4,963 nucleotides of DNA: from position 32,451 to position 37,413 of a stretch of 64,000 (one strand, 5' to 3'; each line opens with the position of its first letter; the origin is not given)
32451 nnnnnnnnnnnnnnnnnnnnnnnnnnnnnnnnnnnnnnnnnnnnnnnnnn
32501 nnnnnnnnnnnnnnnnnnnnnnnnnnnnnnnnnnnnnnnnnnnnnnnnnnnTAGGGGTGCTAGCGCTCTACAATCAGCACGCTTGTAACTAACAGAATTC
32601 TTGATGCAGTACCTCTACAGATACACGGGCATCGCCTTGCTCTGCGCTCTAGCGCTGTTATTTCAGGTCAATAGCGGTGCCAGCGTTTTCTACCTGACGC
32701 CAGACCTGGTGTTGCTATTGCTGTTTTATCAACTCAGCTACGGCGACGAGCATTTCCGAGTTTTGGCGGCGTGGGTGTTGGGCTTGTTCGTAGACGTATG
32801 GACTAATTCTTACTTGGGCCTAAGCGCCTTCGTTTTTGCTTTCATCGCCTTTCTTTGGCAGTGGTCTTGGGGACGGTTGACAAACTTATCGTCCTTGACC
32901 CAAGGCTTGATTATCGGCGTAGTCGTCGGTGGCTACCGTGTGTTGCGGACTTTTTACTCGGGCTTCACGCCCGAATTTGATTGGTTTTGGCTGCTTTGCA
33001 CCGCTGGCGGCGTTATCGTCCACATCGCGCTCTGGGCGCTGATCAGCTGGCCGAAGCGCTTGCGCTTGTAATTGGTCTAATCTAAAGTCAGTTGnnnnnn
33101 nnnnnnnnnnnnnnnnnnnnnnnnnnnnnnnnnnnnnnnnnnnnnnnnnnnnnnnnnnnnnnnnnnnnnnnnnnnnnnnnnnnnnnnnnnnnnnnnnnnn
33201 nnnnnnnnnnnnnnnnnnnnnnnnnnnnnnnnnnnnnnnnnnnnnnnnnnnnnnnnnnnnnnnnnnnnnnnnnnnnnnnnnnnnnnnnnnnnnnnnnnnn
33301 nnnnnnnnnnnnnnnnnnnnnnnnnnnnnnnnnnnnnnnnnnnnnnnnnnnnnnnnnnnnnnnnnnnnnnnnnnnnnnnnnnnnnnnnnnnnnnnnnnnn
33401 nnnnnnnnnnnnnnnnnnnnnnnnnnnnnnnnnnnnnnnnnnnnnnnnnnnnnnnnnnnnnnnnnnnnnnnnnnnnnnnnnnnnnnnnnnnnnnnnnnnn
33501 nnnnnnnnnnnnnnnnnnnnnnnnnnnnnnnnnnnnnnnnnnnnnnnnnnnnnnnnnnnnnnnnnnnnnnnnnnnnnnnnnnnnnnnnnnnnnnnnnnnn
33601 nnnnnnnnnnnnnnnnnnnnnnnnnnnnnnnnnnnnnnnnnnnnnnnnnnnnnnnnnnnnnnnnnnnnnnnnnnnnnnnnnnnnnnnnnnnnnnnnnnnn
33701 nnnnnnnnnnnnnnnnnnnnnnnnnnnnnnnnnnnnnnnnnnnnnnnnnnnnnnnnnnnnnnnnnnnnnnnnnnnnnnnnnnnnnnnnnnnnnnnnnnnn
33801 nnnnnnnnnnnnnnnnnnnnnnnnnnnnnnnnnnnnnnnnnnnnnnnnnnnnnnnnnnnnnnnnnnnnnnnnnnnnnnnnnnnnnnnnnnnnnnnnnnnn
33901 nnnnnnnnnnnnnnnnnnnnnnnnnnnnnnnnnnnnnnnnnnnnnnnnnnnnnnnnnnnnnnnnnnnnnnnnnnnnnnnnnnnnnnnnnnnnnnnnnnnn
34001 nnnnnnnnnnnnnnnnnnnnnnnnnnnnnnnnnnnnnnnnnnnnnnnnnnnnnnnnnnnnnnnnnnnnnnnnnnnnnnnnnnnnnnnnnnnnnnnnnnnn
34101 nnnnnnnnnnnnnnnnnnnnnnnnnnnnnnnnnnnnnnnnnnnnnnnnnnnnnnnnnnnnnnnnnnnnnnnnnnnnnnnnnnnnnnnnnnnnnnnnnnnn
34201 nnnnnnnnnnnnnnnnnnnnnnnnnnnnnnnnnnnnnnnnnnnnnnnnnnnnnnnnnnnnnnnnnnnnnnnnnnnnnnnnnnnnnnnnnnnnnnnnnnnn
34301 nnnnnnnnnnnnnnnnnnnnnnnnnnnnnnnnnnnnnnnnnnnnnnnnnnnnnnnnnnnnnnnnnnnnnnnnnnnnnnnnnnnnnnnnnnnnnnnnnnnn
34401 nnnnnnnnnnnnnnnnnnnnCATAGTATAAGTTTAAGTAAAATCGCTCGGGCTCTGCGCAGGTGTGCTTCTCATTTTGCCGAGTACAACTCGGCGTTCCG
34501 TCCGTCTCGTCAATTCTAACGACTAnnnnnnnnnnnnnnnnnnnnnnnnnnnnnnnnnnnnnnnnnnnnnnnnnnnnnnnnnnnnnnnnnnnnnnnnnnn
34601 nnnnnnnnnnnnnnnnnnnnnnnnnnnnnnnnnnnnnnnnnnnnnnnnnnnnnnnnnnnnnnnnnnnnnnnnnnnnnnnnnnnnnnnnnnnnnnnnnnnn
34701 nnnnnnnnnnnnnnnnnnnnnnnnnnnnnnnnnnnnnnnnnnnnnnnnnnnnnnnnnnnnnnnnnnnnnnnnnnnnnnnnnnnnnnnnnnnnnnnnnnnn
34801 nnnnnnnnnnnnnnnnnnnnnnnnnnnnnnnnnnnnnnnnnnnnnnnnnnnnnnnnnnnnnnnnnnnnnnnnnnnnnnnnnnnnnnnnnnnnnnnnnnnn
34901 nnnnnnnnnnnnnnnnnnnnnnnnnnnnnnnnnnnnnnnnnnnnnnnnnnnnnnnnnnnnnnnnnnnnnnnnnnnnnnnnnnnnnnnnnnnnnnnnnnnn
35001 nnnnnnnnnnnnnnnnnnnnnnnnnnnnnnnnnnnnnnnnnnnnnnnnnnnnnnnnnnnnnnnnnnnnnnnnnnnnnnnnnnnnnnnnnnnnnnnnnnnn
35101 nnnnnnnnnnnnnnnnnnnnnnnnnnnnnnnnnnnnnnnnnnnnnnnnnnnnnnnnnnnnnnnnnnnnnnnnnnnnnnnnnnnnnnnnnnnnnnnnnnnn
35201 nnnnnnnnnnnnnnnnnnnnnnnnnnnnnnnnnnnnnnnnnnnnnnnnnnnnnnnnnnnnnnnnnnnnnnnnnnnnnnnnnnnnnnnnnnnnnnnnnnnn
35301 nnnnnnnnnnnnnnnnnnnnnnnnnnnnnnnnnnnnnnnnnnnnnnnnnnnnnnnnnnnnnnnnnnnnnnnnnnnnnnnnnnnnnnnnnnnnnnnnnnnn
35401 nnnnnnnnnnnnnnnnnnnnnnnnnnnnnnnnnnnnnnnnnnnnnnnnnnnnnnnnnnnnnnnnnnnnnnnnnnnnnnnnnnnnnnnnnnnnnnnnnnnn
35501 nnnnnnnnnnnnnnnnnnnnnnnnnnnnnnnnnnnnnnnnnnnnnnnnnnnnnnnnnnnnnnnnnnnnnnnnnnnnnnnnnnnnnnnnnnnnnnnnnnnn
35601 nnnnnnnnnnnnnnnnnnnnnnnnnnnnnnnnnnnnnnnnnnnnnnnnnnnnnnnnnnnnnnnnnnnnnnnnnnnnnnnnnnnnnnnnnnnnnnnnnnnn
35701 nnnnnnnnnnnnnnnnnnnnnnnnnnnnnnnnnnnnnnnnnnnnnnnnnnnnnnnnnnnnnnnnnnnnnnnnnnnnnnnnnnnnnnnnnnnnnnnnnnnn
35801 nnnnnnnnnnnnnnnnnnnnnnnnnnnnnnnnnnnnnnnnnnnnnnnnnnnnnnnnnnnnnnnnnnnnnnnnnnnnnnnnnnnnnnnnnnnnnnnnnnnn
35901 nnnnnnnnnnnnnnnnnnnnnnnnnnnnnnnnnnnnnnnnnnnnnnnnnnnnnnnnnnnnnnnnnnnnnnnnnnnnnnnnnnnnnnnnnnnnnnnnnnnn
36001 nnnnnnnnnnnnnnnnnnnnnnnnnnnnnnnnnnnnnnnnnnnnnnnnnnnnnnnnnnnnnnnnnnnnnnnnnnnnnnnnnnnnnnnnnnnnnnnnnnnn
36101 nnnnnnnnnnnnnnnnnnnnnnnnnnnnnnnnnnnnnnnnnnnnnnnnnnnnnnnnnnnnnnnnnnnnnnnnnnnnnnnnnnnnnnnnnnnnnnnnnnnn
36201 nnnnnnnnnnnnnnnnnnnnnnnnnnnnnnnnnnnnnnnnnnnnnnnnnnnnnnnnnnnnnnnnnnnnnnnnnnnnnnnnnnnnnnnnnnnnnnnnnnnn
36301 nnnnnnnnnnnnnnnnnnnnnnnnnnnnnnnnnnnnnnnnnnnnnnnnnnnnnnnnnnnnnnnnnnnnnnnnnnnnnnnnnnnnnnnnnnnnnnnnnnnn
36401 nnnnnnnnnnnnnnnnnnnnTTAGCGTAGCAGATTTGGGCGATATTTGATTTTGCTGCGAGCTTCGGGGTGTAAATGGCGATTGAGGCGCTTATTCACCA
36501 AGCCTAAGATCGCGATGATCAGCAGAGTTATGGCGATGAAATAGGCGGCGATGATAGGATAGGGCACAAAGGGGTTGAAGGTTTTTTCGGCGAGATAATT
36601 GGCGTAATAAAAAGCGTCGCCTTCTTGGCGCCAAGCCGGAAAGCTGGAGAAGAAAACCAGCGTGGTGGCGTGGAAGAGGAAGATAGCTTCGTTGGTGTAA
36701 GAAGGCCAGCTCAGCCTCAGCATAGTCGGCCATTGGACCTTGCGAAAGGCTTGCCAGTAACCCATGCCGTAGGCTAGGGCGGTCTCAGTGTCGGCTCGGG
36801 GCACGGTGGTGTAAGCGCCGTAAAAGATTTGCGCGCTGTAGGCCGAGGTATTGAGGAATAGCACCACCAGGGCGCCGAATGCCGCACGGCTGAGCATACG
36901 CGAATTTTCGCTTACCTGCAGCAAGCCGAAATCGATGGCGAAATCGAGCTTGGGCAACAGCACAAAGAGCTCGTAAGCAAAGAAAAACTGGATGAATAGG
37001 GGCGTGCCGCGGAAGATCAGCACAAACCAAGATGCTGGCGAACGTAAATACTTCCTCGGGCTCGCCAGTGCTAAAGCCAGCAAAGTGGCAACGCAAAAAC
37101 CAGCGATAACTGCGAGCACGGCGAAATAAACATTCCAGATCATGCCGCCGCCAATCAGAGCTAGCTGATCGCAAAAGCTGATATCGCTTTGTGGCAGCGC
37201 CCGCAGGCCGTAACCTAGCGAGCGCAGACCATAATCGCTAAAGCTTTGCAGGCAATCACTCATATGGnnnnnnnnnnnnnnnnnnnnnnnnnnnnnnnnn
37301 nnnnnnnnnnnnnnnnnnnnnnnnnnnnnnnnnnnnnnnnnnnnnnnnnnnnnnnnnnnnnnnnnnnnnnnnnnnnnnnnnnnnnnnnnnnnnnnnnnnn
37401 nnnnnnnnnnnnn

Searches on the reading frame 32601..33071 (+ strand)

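Call 39: search_protein_families(library=pfam, proteins=[window:32601-33071:+], max_evalue=0.0001)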
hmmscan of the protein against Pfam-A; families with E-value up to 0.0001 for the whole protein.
window:32601-33071:+ (156 aa): 1 family
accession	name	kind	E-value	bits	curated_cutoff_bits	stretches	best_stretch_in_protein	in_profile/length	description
PF04093.17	MreD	-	1.5e-06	28.8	24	1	18-120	17-124/158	rod shape-determining protein MreD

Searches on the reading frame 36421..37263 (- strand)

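Call 39: search_protein_families(library=pfam, proteins=[window:36421-37263:-], max_evalue=0.0001)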
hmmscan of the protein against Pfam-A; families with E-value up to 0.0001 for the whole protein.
window:36421-37263:- (280 aa): 1 family
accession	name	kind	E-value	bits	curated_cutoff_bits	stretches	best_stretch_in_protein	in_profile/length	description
PF00528.27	BPD_transp_1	-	2e-11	44.4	26.4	1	60-261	2-183/184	Binding-protein-dependent transport system inner membrane component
